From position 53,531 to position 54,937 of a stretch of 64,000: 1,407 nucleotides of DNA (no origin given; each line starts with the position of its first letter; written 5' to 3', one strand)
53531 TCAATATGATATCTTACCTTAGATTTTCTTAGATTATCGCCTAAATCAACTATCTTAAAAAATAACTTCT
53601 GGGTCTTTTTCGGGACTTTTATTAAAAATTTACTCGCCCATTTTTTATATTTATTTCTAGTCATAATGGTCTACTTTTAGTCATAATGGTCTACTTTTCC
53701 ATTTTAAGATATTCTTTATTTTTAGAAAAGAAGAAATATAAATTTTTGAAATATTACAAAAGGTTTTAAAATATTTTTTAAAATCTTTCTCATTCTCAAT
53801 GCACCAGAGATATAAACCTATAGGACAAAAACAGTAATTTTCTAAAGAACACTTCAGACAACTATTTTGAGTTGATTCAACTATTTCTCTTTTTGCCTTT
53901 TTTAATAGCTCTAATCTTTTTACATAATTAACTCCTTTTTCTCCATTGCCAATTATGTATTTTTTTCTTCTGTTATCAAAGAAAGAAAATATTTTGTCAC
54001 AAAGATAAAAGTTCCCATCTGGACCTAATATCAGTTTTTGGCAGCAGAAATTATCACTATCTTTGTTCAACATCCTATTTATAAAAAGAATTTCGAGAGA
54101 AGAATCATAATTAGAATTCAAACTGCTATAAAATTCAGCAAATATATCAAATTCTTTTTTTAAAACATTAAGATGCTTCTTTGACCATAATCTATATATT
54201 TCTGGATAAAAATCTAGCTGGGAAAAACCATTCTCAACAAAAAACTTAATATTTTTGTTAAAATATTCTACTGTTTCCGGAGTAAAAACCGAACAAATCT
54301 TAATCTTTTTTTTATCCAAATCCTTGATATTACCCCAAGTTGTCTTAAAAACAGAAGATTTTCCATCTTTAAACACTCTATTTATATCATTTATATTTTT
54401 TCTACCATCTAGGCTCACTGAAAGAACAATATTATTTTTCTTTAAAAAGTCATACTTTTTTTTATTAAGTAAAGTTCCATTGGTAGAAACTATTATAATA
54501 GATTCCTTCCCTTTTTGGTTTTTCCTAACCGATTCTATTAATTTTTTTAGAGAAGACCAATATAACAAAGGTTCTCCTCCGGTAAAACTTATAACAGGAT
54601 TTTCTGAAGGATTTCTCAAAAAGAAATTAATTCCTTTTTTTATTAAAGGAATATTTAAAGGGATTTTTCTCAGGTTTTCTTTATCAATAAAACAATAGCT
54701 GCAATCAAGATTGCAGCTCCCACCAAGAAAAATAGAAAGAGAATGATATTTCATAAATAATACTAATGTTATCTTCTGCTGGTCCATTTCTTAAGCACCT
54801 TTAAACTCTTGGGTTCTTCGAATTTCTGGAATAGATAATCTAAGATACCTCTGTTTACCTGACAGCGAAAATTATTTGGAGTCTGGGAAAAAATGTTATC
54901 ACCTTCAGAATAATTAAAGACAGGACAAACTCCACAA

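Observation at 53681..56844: Candidate canonical Hxs core: an HxsD-like protein with an LLNYVLR motif followed by two SPASM rSAMs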

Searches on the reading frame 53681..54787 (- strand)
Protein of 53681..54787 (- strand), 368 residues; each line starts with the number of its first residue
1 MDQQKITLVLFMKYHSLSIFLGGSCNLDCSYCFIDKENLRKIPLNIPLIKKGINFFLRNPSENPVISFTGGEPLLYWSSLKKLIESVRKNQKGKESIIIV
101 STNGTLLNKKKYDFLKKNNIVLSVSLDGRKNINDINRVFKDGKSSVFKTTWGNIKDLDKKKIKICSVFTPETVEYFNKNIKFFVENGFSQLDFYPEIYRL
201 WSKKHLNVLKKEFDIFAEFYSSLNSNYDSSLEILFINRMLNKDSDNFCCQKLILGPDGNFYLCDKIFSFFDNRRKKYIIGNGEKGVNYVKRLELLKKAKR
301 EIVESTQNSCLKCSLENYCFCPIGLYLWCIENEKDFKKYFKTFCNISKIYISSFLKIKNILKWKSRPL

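Call 3: search_protein_families(library=ncbifam, proteins=[window:53681-54787:-], max_evalue=0.01)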
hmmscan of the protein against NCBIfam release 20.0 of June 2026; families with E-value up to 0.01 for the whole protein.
window:53681-54787:- (368 aa): 56 families (the best 25 are shown)
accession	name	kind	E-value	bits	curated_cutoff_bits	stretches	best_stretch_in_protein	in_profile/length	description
NF047865.1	rSAM_PapB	equivalog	5.1e-43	147.5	340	1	15-320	3-313/330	PapB family radical SAM/SPASM ranthipeptide maturase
TIGR04068.1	rSAM_ocin_clost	equivalog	4e-29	101.8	500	1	10-173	79-248/462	Cys-rich peptide radical SAM maturase CcpM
TIGR03978.1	rSAM_paired_1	equivalog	8.4e-28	97.3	370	1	23-351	91-444/466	His-Xaa-Ser system radical SAM maturase HxsB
TIGR03942.1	sulfatase_rSAM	equivalog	9.6e-26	90.7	349.45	1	22-350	8-349/363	anaerobic sulfatase maturase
TIGR03974.1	rSAM_six_Cys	equivalog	2.5e-25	89.3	425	1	17-357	99-448/451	thioether cross-link-forming SCIFF peptide maturase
TIGR04115.1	rSAM_Cxxx_rpt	equivalog_domain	5.5e-24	85.3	350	1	20-320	7-323/359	radical SAM peptide maturase, CXXX-repeat target family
TIGR04064.1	rSAM_nif11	equivalog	1.1e-22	80.4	518.7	1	15-157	78-224/459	nif11-like peptide radical SAM maturase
NF040492.1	not_ScfB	exception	2.4e-22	79.5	855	1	23-319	103-411/450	ScfB-related radical SAM/SPASM orphan maturase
TIGR04261.1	rSAM_GlyRichRpt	subfamily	4.4e-22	78.6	310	1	24-195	6-185/363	cyclophane-forming radical SAM/SPASM peptide maturase GrrM/OscB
NF041298.1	rSAM_mat_DynA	equivalog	1.5e-21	76.8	450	1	25-187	11-178/356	dynobactin maturation radical SAM/SPASM protein DynA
NF041707.1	rSAM_YhhB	equivalog_domain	4.5e-21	75.2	445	1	24-345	11-352/369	cyclophane-forming radical SAM/SPASM peptide maturase YhhB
TIGR03906.1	quino_hemo_SAM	equivalog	7.1e-19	67.8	453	1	19-145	98-230/467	quinohemoprotein amine dehydrogenase maturation protein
NF035951.1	rSAM_RumMC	equivalog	9.3e-18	64.2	720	1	10-197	107-303/510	RumMC family radical SAM sactipeptide maturase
NF038170.1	lachnocin_rSAM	equivalog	4.5e-17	62.1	550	1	9-209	70-264/440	lachnocin radical SAM maturase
TIGR04280.1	geopep_mat_rSAM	hypoth_equivalog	1.8e-16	60.2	400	1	18-190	87-264/428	geopeptide radical SAM maturase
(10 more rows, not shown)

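Call 7: search_protein_families(library=pfam, proteins=[window:53681-54787:-], max_evalue=0.01)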
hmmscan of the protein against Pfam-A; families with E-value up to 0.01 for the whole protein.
window:53681-54787:- (368 aa): 2 families
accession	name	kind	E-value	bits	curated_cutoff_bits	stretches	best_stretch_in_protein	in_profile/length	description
PF04055.27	Radical_SAM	-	7.4e-14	52.7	29.5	1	22-179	4-162/166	Radical SAM superfamily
PF13353.11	Fer4_12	-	1.9e-08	35.1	22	1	23-132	13-123/137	4Fe-4S single cluster domain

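Call 22: find_homologous_proteins(query=window:53681-54787:-, max_evalue=1e-20)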
Query window:53681-54787:- (368 aa): 36 proteins with E <= 1e-20 among 6324 candidates.
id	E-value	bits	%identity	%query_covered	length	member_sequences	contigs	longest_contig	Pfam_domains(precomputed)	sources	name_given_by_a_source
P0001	6.1e-243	824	100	100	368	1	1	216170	PF04055.28,PF13353.12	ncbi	-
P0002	4.4e-200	683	85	95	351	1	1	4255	PF04055.28,PF13353.12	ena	-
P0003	7.0e-194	662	81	97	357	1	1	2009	PF04055.28,PF13353.12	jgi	-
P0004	2.1e-183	628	78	95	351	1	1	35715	PF04055.28,PF13353.12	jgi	-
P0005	3.6e-157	542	86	77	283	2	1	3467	PF04055.28,PF13353.12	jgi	-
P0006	4.7e-141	489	59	95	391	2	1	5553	PF04055.28,PF13353.12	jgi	-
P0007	6.6e-140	485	63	93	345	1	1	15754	PF04055.28,PF13353.12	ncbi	-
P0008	3.7e-137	476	59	97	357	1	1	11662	PF04055.28,PF13353.12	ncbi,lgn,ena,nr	ncbi:radical SAM protein [Patescibacteria group bacterium]|nr:radical SAM protein [Patescibacteria g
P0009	6.7e-137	475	61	93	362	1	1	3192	PF04055.28,PF13353.12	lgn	-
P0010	3.3e-136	473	63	94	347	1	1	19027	PF04055.28,PF13353.12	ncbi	-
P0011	9.4e-131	455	61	94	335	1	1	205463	PF04055.28,PF13353.12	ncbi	-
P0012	6.6e-130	452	60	94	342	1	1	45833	PF04055.28,PF13353.12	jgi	-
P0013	7.3e-118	412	57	94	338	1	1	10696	PF04055.28,PF13353.12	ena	-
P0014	5.0e-97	344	50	93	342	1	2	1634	PF04055.28,PF13353.12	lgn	-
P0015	3.5e-73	265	41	95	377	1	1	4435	PF04055.28,PF13353.12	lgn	-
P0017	1.5e-71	260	41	95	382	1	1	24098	PF04055.28,PF13353.12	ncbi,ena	-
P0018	3.0e-66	242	41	95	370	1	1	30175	PF04055.28,PF13353.12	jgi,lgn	-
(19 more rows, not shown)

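Call 23: find_encoding_contigs(protein=P0001, flank=3000, max_places=2)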
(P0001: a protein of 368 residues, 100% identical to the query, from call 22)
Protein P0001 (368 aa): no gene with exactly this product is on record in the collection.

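Call 24: find_encoding_contigs(protein=P0017, flank=10000, max_places=2)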
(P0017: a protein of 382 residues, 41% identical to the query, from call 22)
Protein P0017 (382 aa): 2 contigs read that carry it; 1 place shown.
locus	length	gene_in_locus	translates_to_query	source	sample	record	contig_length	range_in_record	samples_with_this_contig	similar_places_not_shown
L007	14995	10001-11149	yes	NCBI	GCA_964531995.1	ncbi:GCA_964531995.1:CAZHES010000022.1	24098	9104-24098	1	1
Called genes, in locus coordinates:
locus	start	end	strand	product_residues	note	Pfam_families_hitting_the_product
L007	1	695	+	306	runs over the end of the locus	PF01745:IPT (faint), PF01715:IPPT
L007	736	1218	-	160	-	-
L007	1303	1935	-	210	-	PF04203:Sortase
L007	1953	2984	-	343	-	PF00188:CAP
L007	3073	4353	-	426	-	-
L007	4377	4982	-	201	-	-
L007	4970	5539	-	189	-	-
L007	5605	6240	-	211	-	-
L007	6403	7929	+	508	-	PF25788:Ig_Rha78A_N, PF00801:PKD (weak), PF18911:PKD_4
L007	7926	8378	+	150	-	PF27806:HxsD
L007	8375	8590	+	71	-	-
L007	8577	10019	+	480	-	PF13353:Fer4_12 (weak), PF04055:Radical_SAM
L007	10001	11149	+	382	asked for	PF04055:Radical_SAM, PF13353:Fer4_12 (weak)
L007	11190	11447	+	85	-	-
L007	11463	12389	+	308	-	-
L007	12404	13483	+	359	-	PF04055:Radical_SAM, PF13353:Fer4_12 (faint)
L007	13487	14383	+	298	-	PF04055:Radical_SAM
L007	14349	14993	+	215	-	?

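Call 25: find_encoding_contigs(protein=P0018, flank=10000, max_places=2)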
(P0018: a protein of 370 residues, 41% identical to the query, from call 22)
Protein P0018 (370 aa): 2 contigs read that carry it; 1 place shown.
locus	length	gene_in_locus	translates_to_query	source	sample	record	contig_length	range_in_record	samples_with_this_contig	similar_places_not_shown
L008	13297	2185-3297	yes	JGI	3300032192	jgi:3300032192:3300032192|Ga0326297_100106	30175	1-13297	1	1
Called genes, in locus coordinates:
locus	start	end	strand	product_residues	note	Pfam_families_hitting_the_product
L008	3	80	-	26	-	?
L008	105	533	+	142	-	PF27806:HxsD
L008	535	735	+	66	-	-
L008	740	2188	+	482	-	PF04055:Radical_SAM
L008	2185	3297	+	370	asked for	PF13353:Fer4_12 (weak), PF04055:Radical_SAM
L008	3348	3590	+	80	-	-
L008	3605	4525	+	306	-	-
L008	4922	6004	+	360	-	PF04055:Radical_SAM, PF13353:Fer4_12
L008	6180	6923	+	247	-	-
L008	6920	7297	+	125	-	PF04055:Radical_SAM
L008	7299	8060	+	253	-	-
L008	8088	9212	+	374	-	PF04055:Radical_SAM (weak)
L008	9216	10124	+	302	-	-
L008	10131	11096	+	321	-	PF04467:DUF483 (weak)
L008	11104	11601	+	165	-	PF07719:TPR_2 (faint)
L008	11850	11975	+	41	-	-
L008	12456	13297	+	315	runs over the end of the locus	-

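Call 31: search_solved_structures(query=A1, max_evalue=0.00001)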
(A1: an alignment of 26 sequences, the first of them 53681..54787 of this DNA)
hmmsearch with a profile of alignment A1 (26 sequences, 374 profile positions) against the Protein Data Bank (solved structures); distinct sequences matched with E-value up to 0.00001: 21.
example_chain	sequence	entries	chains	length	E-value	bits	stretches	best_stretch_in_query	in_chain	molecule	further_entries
5wgg_A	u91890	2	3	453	3.8e-39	137.9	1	4-351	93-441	Radical SAM domain protein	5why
4k37_A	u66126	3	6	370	5e-24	88.2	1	15-320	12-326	Anaerobic sulfatase-maturating enzyme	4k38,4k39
4k36_A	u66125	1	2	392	7.7e-24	87.6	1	15-320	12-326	Anaerobic sulfatase-maturating enzyme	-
9gm3_A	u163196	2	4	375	1.3e-23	86.8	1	12-190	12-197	ChlB radical SAM domain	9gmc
8vpo_A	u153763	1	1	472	1.7e-17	66.7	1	7-216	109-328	Radical SAM core domain-containing protein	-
9dfn_A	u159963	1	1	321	1e-12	51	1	4-126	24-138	Radical SAM core domain-containing protein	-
9dfu_A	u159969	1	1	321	7.3e-12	48.1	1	5-126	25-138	Radical SAM core domain-containing protein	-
9dgw_A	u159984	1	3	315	2.9e-11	46.2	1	5-127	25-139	Radical SAM core domain-containing protein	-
9dfw_A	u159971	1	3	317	3.1e-11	46.1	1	5-127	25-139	Radical SAM core domain-containing protein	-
6b4c_A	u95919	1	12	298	3.8e-11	45.8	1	6-127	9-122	Viperin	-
7n7i_A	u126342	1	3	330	4.6e-11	45.5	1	6-127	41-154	Viperin-like enzyme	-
8ai3_A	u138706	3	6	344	1e-10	44.4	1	6-122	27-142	Putative peptide biosynthesis protein YydG | Radical SAM core domain-containing protein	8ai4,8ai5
8ai6_A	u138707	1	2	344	1e-10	44.4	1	6-122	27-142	Putative peptide biosynthesis protein YydG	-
8ai1_A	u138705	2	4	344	1.3e-10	44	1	6-122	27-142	Putative peptide biosynthesis protein YydG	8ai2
6efn_A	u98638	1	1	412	1.8e-09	40.3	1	9-167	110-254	Sporulation killing factor maturation protein SkfB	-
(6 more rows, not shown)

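Call 40: search_protein_families(library=padloc, proteins=[window:53681-54787:-], max_evalue=0.001)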
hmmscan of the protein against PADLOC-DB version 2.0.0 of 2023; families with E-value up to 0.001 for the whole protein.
window:53681-54787:- (368 aa): 2 families
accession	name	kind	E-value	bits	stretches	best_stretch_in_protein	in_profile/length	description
PDLC02903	pVip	-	3.1e-16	57.6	1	20-260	5-220/257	Viperins not associated with kinases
PDLC02904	pVip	-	3e-14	51.2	1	22-264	10-229/262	Viperins associated with kinases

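Call 53: search_solved_structures(query=window:53681-54787:-, max_evalue=1e-10, show_alignments=1)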
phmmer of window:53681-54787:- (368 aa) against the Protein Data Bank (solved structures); distinct sequences matched with E-value up to 1e-10: 3.
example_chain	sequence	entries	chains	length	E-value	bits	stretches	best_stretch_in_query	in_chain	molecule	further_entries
5wgg_A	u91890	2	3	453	1.2e-15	61.1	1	16-357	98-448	Radical SAM domain protein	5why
4k37_A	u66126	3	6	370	9.9e-14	54.7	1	23-282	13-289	Anaerobic sulfatase-maturating enzyme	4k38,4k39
4k36_A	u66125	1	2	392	1.8e-13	53.9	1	23-283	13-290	Anaerobic sulfatase-maturating enzyme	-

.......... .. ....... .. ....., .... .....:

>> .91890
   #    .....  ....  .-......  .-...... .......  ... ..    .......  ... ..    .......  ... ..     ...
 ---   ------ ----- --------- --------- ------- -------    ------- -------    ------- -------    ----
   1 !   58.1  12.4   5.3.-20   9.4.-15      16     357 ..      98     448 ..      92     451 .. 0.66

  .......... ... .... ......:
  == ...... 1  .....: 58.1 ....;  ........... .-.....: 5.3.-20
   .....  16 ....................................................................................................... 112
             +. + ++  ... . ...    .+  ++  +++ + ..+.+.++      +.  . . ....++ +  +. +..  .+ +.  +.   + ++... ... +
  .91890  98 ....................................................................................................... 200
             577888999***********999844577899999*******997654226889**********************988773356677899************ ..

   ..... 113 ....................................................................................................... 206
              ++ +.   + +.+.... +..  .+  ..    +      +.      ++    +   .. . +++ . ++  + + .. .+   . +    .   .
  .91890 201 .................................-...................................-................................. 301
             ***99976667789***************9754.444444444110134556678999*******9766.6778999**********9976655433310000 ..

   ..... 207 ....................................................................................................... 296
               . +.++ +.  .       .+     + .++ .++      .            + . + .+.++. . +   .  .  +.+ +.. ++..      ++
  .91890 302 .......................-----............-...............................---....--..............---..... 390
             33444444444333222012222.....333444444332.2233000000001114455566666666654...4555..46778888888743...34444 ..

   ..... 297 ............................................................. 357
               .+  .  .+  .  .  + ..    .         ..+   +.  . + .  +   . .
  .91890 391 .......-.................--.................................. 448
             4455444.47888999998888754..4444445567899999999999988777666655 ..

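Call 64: predict_structure(alignment_id=A1)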
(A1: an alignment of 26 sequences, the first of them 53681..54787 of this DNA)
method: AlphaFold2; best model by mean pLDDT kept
length: 368 residues; sequences in the alignment: 26
mean_pLDDT: 87.3   pTM: 0.88
mean pLDDT of the five models: 87.3, 86.8, 85.5, 85.0, 84.4
residues with pLDDT >= 90: 232; 70-90: 97; 50-70: 18; < 50: 21
segments of 3 or more residues with pLDDT < 50: 1-10, 226-228, 243-247, 366-368
pLDDT, mean of each block of 10 residues (from residue 1): 45 85 92 85 94 90 89 96 95 86 98 96 96 94 94 96 95 96 94 91 97 92 62 75 53 95 89 94 94 92 87 75 91 93 91 84 56
secondary structure, 60 per line:
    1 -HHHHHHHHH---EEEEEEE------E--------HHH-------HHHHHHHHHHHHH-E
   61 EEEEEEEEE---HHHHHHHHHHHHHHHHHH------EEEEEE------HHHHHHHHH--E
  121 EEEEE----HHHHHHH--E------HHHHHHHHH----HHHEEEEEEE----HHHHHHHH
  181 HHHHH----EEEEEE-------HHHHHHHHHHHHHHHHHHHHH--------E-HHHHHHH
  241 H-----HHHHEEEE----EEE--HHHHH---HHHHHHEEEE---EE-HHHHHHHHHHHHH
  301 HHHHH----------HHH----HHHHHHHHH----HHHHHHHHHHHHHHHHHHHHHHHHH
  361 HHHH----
elements in order: H2-10 E14-20 H46-58 E60-69 H73-90 E97-102 H109-117 E120-125 H130-136 H146-154 E162-168 H173-185 E190-195 H203-223 H234-241 H247-250 E251-254 E259-261 H264-268 H272-277 E278-281 H288-305 H323-331 H336-364

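Call 66: fold_search(model_id=the predicted structure, library=pdb)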
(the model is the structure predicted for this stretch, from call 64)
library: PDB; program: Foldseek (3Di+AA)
matches with E <= 10: 1294; with E <= 0.001: 84
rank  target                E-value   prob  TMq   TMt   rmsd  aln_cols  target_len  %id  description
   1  5wgg_A                4.9e-20  1.00  0.73  0.62   4.2       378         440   22  Structural Insights into Thioether Bond Formation in the Biosynthesis of Sactipeptides (released 2017-07-26)
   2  5why_B                5.2e-20  1.00  0.73  0.65   7.6       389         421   21  Structural Insights into Thioether Bond Formation in the Biosynthesis of Sactipeptides (released 2017-07-26)
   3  5why_A                5.1e-18  1.00  0.75  0.66   7.8       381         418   22  Structural Insights into Thioether Bond Formation in the Biosynthesis of Sactipeptides (released 2017-07-26)
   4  4k39_A                1.1e-17  1.00  0.68  0.69   5.3       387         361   23  Native anSMEcpe with bound AdoMet and Cp18Cys peptide (released 2013-05-08)
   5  4k36_A                1.7e-17  1.00  0.66  0.64   7.5       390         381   24  His6 tagged anSMEcpe with bound AdoMet (released 2013-05-08)
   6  4k36_B                2.0e-17  1.00  0.68  0.68   6.2       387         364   22  His6 tagged anSMEcpe with bound AdoMet (released 2013-05-08)
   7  4k39_B                3.8e-17  1.00  0.64  0.66   8.2       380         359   23  Native anSMEcpe with bound AdoMet and Cp18Cys peptide (released 2013-05-08)
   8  4k37_A                4.0e-17  1.00  0.69  0.69   5.3       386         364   23  Native anSMEcpe with bound AdoMet (released 2013-05-08)
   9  4k38_A                6.6e-17  1.00  0.64  0.64   8.0       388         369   23  Native anSMEcpe with bound AdoMet and Kp18Cys peptide (released 2013-05-08)
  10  4k37_B                8.8e-17  1.00  0.66  0.67   6.2       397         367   22  Native anSMEcpe with bound AdoMet (released 2013-05-08)
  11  4k38_B                2.5e-16  1.00  0.66  0.67   7.1       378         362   24  Native anSMEcpe with bound AdoMet and Kp18Cys peptide (released 2013-05-08)
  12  9gm3_C                3.1e-14  1.00  0.63  0.62   7.4       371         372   18  Crystal structure of the complex formed between the radical SAM protein ChlB and the leader region of its precursor su (released 2025-06-25)
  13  9gm3_A                5.4e-14  1.00  0.67  0.66   5.4       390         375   18  Crystal structure of the complex formed between the radical SAM protein ChlB and the leader region of its precursor su (released 2025-06-25)
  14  9gmc_C                1.3e-13  1.00  0.67  0.66   5.4       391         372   17  Crystal structure of the complex formed between the radical SAM protein ChlB and the R3A mutant of ChlA (released 2025-06-25)
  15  9gmc_A                2.1e-13  1.00  0.68  0.68   5.3       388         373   18  Crystal structure of the complex formed between the radical SAM protein ChlB and the R3A mutant of ChlA (released 2025-06-25)
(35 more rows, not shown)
